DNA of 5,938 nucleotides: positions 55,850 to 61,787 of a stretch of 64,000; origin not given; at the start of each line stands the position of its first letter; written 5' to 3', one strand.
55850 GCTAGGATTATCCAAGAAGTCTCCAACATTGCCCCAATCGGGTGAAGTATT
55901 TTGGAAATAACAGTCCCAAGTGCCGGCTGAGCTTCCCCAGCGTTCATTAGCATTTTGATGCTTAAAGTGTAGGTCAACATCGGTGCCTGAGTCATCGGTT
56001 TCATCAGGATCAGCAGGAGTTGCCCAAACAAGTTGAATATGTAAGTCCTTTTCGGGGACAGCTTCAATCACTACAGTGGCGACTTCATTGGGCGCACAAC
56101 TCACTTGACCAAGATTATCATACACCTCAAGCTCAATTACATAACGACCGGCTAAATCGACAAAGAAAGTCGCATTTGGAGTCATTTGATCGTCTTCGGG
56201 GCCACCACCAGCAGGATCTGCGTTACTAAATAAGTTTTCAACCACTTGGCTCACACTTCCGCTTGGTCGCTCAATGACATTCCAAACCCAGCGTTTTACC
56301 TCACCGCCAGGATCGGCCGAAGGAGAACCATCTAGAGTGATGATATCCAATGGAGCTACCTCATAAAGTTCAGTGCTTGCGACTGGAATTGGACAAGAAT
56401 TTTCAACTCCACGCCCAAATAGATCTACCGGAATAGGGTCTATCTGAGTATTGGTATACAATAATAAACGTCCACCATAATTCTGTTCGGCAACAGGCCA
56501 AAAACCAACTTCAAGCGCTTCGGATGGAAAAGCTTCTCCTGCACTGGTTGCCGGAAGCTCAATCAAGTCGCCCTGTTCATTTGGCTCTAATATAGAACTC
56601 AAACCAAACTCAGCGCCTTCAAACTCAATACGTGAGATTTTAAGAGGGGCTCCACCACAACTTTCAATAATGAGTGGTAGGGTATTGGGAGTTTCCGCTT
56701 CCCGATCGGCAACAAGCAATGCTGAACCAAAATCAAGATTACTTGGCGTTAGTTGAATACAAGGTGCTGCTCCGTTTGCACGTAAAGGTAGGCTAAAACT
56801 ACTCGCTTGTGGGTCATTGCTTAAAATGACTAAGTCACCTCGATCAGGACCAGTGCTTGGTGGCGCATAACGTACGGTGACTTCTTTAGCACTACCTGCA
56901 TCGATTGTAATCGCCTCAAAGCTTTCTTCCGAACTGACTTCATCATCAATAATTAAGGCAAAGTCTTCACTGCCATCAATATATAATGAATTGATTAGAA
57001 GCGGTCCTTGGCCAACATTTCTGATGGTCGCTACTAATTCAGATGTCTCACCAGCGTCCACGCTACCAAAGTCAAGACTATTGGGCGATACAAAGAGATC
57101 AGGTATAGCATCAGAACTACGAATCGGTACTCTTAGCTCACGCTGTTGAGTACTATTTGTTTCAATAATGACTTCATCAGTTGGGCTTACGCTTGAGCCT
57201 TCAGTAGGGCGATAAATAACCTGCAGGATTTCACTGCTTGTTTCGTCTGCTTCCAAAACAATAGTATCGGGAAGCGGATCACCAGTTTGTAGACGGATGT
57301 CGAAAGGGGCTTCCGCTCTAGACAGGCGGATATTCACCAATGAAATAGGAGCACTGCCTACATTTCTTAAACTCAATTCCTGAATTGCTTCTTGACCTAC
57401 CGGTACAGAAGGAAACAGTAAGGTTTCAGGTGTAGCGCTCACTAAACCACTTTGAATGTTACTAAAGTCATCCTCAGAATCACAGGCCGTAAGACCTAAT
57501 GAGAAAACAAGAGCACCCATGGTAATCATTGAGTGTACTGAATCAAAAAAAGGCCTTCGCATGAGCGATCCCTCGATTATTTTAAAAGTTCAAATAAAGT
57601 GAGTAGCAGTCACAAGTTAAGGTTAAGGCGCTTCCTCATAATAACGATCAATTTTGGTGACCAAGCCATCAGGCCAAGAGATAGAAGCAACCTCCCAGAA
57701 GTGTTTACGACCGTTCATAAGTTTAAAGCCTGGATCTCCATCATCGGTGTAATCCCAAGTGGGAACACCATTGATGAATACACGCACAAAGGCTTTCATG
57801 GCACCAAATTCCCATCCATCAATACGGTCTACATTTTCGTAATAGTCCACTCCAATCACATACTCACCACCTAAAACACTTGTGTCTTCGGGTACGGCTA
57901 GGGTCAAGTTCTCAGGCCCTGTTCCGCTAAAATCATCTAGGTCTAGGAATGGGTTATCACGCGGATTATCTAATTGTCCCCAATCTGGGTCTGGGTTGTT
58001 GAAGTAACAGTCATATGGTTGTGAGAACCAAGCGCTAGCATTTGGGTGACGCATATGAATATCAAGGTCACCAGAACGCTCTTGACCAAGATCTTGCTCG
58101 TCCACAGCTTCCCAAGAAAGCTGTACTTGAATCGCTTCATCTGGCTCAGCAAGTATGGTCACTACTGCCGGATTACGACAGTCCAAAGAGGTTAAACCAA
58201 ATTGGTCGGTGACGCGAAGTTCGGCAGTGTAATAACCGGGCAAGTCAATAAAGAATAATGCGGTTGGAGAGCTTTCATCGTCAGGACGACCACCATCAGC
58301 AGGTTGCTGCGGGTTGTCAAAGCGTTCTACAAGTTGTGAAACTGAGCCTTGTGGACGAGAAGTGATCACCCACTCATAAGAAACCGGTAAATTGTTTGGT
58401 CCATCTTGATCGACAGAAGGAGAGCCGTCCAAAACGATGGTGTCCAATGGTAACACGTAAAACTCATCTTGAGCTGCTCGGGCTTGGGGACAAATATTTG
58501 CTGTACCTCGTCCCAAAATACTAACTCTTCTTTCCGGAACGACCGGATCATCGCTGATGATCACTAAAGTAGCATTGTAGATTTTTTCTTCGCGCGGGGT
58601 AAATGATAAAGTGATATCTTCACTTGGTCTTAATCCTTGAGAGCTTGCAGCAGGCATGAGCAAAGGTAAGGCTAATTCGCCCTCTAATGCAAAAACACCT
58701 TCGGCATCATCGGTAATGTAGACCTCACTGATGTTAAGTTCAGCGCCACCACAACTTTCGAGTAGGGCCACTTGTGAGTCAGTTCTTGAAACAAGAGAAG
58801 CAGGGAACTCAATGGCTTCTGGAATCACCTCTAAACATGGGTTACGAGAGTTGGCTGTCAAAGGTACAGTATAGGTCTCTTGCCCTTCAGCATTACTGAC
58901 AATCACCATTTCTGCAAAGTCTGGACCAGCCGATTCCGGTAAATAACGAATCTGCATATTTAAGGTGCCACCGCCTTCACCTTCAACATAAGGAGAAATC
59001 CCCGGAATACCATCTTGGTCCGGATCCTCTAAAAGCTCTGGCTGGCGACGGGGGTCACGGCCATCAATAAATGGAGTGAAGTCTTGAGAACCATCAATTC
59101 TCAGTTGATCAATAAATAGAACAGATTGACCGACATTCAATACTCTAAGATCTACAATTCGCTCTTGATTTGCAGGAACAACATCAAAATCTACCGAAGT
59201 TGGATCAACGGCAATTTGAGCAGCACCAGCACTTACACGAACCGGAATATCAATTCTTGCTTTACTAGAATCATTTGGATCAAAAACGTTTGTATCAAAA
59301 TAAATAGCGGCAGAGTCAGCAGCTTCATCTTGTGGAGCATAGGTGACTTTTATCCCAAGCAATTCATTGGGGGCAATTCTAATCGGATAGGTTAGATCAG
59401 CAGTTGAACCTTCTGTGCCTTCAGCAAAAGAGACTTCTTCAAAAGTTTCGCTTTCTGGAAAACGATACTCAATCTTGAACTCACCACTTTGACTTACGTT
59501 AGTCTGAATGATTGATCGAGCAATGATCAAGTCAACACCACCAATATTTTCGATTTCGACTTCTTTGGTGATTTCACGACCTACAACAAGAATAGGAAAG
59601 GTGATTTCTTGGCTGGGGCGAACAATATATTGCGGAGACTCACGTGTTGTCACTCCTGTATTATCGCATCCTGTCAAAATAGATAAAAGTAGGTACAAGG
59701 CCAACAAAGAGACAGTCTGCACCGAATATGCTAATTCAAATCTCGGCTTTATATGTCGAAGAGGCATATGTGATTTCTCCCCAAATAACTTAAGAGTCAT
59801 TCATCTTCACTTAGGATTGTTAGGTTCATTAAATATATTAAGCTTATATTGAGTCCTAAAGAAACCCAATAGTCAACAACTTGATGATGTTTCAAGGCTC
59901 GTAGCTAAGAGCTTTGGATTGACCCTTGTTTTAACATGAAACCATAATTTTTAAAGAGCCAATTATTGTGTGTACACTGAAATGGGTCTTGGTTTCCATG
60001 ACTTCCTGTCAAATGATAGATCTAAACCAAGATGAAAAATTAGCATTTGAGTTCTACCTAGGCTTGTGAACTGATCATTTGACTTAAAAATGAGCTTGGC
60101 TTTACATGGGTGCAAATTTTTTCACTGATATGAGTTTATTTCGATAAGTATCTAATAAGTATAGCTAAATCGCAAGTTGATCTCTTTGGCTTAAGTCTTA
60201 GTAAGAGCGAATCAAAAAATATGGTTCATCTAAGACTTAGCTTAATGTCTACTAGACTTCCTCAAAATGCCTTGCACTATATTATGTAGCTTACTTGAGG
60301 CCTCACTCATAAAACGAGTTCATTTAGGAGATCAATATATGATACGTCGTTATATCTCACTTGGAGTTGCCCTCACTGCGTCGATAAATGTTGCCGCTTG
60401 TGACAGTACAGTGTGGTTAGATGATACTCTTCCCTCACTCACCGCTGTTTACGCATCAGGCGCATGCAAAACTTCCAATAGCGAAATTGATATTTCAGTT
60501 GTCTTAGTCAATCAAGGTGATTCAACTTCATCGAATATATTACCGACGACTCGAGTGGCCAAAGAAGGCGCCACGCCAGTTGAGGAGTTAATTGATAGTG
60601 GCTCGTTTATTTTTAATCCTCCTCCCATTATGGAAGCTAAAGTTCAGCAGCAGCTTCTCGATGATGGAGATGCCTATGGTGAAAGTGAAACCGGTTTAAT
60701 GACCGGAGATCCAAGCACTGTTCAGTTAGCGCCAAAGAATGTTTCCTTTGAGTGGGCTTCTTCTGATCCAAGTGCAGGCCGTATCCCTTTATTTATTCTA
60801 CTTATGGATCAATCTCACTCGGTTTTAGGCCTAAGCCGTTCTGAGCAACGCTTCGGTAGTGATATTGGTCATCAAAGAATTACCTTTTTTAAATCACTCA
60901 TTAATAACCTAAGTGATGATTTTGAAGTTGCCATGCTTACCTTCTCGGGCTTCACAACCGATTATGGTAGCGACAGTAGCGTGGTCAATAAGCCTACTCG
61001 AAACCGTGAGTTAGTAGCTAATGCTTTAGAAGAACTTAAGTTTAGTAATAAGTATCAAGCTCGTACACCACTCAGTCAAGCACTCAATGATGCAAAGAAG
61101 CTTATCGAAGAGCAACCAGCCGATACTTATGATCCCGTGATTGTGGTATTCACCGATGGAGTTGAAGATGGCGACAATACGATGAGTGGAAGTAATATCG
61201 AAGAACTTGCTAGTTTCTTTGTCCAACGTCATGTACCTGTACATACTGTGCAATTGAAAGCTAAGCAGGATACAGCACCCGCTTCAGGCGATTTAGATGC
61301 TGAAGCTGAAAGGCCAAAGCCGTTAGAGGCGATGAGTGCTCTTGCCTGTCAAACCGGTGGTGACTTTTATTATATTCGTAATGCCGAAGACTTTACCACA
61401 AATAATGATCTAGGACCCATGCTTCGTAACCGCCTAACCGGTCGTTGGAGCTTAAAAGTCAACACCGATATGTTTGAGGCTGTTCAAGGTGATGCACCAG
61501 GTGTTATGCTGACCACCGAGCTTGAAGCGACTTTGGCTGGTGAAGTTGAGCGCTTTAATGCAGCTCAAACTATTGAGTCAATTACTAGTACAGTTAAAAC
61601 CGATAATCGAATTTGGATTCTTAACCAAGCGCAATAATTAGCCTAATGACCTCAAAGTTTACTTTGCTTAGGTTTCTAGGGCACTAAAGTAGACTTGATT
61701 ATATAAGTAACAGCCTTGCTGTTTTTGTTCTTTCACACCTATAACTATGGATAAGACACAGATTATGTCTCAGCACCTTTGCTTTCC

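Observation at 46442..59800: Candidate seven-gene operon: surface-lipoprotein array with a Wzy_C (WaaL/PglL-like) membrane protein and a pseudokinase-FGE protein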

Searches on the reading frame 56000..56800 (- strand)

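Call 26: search_protein_families(library=pfam, proteins=[window:56000-56800:-], max_evalue=0.1)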
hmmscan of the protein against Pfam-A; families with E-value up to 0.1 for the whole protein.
window:56000-56800:- (267 aa): 3 families
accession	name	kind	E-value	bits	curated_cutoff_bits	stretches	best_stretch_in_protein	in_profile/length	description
PF22352.2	K319L-like_PKD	-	0.0084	16.5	27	0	150-182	10-43/84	K319L-like, PKD domain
PF18911.6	PKD_4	-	0.032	14.7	27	0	139-174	6-40/85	PKD domain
PF24507.1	Ig_CFAP65_4th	-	0.094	13.6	27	0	94-130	40-75/76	CFAP65, fourth Ig-like domain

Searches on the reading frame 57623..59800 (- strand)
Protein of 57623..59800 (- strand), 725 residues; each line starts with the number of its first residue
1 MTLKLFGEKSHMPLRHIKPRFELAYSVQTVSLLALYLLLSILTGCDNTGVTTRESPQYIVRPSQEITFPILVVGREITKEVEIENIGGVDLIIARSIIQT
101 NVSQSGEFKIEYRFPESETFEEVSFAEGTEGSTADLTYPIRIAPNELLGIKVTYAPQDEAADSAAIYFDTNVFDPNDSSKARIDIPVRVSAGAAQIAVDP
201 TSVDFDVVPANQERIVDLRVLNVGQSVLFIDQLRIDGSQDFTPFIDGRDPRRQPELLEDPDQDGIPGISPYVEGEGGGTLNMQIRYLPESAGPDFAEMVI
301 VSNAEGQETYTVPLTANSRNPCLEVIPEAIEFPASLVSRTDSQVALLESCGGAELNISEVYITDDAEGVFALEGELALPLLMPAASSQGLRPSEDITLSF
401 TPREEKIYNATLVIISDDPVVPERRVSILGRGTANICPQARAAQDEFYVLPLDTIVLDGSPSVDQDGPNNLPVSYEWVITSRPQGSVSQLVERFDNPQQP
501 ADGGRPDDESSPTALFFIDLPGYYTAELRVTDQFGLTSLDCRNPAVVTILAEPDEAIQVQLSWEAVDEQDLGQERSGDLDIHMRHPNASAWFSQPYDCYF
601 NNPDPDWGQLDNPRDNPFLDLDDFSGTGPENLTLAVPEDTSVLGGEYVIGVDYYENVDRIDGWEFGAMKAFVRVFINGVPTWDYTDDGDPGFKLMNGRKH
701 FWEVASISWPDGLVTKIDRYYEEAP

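Call 4: search_protein_families(library=pfam, proteins=[window:57623-59800:-], max_evalue=0.01)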
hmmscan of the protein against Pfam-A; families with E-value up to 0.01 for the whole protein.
window:57623-59800:- (725 aa): 2 families
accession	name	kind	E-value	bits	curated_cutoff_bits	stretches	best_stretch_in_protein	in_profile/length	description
PF22073.2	Cep192_D4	-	5.1e-08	33.5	35.5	0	101-184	30-104/112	Cep192 domain 4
PF22544.2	HYDIN_VesB_CFA65-like_Ig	-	0.0012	19.4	25.5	0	194-234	1-41/100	HYDIN/CFA65/VesB-like, Ig-like domain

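Call 5: search_protein_families(library=ncbifam, proteins=[window:57623-59800:-], max_evalue=0.01)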
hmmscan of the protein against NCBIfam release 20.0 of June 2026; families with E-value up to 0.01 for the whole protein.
window:57623-59800:- (725 aa): 1 family
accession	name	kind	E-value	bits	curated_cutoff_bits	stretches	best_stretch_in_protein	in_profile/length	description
NF012200.0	choice_anch_D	domain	9.1e-16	58.3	45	1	312-419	3-106/108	choice-of-anchor D domain-containing protein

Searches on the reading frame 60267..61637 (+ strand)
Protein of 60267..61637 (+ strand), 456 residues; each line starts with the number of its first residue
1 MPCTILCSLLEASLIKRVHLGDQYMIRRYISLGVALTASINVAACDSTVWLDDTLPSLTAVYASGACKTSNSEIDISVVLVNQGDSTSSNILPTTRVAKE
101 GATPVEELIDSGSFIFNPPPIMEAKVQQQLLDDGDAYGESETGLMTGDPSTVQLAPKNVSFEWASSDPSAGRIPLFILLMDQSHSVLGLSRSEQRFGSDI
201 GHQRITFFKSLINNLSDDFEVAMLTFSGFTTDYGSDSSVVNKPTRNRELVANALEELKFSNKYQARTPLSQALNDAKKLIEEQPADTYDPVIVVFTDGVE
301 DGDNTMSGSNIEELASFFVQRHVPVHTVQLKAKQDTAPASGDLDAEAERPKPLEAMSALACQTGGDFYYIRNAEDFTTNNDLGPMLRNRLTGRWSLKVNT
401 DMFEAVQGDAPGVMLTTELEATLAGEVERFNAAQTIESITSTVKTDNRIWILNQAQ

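Call 4: search_protein_families(library=pfam, proteins=[window:60267-61637:+], max_evalue=0.01)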
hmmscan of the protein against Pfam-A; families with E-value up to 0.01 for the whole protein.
window:60267-61637:+ (456 aa): 2 families
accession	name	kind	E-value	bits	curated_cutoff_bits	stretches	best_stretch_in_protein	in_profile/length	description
PF13519.12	VWA_2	-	4.6e-07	30.9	27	1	177-298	2-106/107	von Willebrand factor type A domain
PF06707.17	DUF1194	-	0.00064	19.5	27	1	177-335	7-159/206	Protein of unknown function (DUF1194)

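Call 5: search_protein_families(library=ncbifam, proteins=[window:60267-61637:+], max_evalue=0.01)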
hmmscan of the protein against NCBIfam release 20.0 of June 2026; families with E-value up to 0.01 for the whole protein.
window:60267-61637:+ (456 aa): 3 families
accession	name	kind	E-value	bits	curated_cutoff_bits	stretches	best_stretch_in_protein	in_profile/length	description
TIGR03436.1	acidobact_VWFA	subfamily_domain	1e-06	28.5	81.25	1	238-375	114-270/324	VWA domain-containing protein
TIGR02442.1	Cob-chelat-sub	hypoth_equivalog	1.7e-06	26.8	779.45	1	220-301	511-584/641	putative cobaltochelatase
NF010238.0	PRK13685.1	subfamily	0.00081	18.6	432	1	232-376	143-287/335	hypothetical protein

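Call 25: search_protein_families(library=ncbifam, proteins=[window:60267-61637:+], max_evalue=5)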
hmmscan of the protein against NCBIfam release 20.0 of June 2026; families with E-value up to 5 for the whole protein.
window:60267-61637:+ (456 aa): 3 families
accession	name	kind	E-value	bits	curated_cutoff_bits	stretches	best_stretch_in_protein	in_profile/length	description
TIGR03436.1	acidobact_VWFA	subfamily_domain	1e-06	28.5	81.25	1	238-375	114-270/324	VWA domain-containing protein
TIGR02442.1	Cob-chelat-sub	hypoth_equivalog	1.7e-06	26.8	779.45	1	220-301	511-584/641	putative cobaltochelatase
NF010238.0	PRK13685.1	subfamily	0.00081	18.6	432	1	232-376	143-287/335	hypothetical protein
